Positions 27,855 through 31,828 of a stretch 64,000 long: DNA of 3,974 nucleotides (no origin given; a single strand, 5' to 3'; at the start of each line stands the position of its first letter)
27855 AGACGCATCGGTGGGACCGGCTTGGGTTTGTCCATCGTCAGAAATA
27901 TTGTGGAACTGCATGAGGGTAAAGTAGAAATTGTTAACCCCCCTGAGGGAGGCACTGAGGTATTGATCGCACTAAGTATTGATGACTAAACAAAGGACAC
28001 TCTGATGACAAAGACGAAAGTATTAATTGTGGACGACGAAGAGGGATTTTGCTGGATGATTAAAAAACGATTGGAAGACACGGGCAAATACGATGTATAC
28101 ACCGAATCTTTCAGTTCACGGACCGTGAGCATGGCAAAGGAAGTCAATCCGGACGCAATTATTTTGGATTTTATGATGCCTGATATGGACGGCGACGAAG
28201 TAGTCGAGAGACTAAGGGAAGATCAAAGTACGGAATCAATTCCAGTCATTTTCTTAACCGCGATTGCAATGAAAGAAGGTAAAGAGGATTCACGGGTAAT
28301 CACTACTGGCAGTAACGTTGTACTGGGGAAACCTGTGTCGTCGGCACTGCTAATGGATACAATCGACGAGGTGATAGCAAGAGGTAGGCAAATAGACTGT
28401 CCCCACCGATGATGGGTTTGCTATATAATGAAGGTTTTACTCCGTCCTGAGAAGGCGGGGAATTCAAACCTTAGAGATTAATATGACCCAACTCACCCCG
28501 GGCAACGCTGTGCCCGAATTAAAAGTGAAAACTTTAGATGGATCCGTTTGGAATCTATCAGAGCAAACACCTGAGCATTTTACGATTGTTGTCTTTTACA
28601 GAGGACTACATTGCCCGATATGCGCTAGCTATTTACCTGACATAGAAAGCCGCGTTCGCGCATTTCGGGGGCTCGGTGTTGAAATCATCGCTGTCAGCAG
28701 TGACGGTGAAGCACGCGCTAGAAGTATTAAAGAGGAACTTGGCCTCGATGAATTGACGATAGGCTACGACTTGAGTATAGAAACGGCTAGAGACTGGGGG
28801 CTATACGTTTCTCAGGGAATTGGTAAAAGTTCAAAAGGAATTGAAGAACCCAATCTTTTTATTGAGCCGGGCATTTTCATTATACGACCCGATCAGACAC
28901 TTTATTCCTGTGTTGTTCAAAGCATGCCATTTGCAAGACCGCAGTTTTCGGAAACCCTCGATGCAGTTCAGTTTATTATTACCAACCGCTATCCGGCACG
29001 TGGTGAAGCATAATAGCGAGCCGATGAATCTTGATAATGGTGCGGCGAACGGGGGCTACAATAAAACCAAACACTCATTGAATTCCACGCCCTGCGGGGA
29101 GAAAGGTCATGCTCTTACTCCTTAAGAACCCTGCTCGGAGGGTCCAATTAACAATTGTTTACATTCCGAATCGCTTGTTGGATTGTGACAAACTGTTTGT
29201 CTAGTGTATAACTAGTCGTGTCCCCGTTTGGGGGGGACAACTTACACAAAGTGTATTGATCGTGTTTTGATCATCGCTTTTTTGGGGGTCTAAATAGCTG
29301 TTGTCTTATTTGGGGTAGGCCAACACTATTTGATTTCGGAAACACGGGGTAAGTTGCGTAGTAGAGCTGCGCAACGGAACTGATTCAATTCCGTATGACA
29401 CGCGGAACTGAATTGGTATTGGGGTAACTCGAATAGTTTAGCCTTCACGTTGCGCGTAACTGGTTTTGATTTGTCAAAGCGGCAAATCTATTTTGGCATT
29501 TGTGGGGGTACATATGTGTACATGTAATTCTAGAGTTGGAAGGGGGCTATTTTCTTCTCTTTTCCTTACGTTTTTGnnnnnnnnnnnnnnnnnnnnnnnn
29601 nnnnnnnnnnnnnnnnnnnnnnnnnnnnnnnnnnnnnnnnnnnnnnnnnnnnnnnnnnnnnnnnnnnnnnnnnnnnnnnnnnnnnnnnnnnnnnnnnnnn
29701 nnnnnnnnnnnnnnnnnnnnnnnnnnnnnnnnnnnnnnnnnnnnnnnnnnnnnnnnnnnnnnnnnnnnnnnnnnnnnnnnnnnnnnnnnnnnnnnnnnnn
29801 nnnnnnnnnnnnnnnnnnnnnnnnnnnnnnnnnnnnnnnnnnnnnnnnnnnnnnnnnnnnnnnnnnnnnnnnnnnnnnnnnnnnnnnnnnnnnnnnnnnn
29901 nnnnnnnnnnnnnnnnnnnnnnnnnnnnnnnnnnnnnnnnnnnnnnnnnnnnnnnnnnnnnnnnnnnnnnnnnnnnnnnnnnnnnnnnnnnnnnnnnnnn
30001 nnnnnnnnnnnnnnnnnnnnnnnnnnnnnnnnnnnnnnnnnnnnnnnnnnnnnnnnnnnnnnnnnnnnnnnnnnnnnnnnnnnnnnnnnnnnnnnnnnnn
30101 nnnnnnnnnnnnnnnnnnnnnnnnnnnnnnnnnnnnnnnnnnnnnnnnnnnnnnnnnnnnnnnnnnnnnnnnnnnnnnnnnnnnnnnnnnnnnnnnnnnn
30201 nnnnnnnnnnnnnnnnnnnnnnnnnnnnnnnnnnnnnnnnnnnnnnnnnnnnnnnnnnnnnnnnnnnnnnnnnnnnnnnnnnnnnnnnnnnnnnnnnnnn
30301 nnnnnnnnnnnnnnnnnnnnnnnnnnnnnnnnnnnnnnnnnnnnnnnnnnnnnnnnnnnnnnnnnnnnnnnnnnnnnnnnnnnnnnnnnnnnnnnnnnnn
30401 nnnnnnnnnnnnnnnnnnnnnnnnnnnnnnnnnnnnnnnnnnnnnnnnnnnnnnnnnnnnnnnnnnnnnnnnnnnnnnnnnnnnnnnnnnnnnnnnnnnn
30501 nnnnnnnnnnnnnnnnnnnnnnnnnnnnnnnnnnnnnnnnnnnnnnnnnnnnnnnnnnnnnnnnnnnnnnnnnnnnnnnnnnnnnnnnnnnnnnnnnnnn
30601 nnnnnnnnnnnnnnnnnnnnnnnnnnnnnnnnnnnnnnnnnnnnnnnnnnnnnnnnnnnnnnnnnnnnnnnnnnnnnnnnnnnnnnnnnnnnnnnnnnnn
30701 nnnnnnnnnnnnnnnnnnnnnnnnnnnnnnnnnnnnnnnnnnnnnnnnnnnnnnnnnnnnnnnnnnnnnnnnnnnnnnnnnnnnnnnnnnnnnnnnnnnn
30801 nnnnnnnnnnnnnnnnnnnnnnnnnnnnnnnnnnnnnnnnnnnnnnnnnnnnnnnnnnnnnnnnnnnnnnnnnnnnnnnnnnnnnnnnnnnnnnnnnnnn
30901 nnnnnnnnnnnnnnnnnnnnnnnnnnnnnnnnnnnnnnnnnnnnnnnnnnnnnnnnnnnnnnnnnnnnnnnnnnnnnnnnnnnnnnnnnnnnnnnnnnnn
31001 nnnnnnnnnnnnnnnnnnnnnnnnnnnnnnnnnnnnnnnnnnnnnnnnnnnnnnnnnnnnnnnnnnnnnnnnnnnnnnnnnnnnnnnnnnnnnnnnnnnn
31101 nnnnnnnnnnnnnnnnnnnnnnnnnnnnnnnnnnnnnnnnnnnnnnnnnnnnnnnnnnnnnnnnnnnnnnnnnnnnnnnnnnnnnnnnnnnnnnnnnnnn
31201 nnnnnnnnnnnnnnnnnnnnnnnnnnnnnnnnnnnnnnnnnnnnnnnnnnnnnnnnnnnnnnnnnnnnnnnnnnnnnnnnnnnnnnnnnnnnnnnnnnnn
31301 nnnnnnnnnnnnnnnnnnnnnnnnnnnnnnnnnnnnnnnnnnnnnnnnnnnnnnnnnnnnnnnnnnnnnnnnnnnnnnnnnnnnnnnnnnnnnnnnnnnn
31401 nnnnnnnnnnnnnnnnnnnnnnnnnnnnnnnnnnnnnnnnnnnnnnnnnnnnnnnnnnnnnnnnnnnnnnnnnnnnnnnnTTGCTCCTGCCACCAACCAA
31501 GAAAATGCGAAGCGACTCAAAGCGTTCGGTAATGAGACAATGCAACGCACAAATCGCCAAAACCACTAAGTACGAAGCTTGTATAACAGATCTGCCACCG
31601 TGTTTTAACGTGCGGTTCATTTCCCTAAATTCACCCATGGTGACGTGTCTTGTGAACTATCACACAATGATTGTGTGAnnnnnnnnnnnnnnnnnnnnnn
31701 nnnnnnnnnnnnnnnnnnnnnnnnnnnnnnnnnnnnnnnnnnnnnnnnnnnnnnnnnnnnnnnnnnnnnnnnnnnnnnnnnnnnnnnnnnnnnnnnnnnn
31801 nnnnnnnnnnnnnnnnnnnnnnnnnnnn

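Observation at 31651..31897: Second 23-bp-spaced CRP-site tandem, an sRNA-like unit and three consecutive hairpins in the 1-kb gap upstream of P2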

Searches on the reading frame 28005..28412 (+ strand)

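Call 51: search_protein_families(library=pfam, proteins=[window:28005-28412:+], max_evalue=0.01)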
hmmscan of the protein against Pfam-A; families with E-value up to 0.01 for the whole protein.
window:28005-28412:+ (135 aa): 1 family
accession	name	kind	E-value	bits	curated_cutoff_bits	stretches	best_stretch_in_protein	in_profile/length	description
PF00072.30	Response_reg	-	3.9e-18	66.1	30.2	1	6-120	1-110/111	Response regulator receiver domain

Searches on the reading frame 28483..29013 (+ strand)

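Call 51: search_protein_families(library=pfam, proteins=[window:28483-29013:+], max_evalue=0.01)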
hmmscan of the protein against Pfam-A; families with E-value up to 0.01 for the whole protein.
window:28483-29013:+ (176 aa): 3 families
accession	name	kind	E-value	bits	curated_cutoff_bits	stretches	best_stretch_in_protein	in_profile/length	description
PF00578.27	AhpC-TSA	-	4.9e-19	68.9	26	1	6-140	1-121/124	AhpC/TSA family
PF08534.16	Redoxin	-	5.8e-13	49.3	26.6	1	6-115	2-112/148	Redoxin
PF13905.12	Thioredoxin_8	-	0.0079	16.9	27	0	35-76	4-46/94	Thioredoxin-like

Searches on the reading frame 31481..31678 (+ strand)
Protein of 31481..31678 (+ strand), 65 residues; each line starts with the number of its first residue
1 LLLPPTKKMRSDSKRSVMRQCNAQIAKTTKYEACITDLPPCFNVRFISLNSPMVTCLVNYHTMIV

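Call 57: search_protein_families(library=pfam, proteins=[window:31481-31678:+], max_evalue=1)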
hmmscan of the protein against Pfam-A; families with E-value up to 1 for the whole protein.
window:31481-31678:+ (65 aa): 0 families
